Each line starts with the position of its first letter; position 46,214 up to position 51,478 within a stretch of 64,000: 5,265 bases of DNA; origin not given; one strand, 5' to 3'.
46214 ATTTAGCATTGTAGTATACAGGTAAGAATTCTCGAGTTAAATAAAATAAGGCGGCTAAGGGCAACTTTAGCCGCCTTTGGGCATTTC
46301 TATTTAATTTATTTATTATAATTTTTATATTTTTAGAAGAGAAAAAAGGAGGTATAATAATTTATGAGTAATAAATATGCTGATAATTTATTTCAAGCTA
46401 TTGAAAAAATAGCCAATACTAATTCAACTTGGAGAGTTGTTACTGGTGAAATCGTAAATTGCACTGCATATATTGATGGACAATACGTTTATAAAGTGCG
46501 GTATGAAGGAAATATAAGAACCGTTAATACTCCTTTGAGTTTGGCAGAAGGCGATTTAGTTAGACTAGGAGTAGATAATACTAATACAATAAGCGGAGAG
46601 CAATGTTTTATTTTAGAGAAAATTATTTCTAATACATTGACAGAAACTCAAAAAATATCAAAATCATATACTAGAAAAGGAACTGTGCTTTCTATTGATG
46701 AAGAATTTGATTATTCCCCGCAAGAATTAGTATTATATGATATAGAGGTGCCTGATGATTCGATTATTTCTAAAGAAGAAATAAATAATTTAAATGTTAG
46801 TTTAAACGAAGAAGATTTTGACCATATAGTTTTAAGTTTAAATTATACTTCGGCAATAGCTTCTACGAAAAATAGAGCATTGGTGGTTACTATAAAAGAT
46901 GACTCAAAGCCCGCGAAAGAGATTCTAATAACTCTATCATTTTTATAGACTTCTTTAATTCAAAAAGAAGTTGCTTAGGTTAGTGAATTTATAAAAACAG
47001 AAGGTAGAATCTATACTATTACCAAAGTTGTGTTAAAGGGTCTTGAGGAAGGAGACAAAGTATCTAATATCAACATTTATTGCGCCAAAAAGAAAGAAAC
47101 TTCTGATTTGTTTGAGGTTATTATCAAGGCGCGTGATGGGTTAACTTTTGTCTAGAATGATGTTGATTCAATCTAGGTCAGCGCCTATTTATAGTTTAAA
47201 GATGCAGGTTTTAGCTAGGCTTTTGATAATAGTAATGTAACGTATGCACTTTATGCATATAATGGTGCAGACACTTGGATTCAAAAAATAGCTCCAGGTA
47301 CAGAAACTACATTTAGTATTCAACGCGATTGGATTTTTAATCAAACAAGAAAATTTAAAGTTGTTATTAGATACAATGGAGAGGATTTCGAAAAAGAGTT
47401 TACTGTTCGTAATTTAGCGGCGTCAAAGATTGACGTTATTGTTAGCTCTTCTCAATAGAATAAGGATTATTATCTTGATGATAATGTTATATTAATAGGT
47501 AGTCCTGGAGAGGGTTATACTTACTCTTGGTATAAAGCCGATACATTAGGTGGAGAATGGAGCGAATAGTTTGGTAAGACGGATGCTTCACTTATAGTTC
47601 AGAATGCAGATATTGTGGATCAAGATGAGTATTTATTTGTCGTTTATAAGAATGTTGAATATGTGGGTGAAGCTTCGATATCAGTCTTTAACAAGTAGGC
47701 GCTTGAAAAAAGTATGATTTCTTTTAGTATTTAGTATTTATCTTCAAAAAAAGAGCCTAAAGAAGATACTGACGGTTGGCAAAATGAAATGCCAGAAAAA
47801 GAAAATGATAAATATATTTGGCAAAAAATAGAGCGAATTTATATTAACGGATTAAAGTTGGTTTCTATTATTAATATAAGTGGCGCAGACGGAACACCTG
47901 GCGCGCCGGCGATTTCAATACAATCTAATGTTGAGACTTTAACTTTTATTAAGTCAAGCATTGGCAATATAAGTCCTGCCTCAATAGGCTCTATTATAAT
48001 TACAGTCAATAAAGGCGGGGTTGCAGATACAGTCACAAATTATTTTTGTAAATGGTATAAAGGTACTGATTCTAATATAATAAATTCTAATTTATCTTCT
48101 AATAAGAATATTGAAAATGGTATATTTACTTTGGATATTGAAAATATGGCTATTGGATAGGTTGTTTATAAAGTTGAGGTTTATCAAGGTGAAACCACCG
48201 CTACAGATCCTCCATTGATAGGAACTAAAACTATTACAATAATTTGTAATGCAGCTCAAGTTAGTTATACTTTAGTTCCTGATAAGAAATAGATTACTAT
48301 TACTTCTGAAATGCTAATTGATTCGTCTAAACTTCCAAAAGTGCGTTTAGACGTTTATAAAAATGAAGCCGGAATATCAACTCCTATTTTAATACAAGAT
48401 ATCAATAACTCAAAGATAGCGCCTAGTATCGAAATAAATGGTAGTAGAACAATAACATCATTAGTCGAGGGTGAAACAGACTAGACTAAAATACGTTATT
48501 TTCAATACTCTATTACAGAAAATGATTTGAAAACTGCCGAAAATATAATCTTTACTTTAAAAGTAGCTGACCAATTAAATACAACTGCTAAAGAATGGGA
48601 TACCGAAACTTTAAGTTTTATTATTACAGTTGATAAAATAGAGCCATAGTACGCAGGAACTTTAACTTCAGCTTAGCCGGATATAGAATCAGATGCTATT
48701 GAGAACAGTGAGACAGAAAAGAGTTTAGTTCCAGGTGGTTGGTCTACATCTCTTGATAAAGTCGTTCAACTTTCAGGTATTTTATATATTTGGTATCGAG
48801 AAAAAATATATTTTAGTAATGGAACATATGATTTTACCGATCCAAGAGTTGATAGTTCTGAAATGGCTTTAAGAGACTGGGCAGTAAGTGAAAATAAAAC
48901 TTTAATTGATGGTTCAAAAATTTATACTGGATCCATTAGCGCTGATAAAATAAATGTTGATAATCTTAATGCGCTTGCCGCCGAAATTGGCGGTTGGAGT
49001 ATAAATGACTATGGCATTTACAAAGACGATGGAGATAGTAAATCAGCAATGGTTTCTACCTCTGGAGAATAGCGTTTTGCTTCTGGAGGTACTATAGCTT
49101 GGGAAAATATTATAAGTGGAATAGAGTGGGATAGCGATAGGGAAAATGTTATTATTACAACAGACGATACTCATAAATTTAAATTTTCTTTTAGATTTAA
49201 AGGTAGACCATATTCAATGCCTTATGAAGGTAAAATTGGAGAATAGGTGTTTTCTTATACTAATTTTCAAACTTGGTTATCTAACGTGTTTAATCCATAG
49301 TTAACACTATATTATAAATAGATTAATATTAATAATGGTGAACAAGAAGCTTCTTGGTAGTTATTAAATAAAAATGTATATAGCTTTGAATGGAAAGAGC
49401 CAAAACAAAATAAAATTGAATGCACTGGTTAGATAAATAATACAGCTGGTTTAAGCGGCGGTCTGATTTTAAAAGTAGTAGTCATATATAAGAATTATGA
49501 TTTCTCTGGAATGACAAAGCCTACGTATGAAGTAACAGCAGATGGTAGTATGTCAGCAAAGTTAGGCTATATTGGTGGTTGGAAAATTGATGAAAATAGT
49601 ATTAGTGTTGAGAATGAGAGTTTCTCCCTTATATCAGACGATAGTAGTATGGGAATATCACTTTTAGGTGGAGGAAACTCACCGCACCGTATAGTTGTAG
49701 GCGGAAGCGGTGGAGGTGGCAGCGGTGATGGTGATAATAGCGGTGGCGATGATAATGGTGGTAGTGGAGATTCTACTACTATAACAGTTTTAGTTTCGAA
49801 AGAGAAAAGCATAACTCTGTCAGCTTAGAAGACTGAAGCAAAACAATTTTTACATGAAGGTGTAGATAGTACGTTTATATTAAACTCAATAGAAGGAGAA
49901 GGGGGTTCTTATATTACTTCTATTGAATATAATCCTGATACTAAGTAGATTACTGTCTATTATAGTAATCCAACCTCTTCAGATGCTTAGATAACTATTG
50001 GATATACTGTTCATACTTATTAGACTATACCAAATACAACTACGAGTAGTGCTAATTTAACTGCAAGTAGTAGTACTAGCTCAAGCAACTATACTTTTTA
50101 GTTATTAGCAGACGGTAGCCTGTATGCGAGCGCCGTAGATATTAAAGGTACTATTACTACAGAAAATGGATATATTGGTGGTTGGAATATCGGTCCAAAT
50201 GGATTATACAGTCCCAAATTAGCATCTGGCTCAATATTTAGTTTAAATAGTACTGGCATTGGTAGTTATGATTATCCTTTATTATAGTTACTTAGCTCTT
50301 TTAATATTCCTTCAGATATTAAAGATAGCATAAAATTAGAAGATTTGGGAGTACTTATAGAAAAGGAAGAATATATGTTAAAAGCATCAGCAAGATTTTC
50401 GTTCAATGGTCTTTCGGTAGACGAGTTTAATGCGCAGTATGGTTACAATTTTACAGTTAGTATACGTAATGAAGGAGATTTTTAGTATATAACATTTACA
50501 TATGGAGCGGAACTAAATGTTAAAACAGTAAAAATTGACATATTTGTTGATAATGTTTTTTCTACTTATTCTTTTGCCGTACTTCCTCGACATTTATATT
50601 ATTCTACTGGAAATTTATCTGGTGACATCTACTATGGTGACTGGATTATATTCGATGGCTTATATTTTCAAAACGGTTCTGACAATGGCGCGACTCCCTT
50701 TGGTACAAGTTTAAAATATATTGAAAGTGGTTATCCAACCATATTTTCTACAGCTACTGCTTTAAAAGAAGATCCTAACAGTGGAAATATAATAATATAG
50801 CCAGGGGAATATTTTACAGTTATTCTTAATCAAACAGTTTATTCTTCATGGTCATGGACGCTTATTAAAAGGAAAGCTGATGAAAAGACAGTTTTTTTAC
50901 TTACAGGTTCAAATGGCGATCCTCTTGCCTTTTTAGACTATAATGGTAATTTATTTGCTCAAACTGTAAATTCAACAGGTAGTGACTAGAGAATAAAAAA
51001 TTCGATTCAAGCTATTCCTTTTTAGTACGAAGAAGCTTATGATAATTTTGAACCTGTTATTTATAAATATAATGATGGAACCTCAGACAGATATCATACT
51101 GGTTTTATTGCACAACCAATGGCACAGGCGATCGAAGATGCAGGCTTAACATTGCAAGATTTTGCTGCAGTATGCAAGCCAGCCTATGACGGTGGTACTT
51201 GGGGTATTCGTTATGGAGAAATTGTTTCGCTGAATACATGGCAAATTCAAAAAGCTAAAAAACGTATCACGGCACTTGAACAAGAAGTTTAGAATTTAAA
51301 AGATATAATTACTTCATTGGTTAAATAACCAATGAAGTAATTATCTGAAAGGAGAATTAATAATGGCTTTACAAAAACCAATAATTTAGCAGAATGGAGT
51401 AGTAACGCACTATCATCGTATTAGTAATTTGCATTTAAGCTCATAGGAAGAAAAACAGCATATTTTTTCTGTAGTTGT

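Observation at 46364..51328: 1650-aa fibre with a self-cleaving S74 chaperone domain whose SD-x-R motif contains a TAG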

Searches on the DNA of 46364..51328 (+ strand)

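Call 10: search_dna_similar(query=window:46364-51328:+, collection=phages, mode=near)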
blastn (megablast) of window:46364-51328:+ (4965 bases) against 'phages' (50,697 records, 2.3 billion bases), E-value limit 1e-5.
No match.
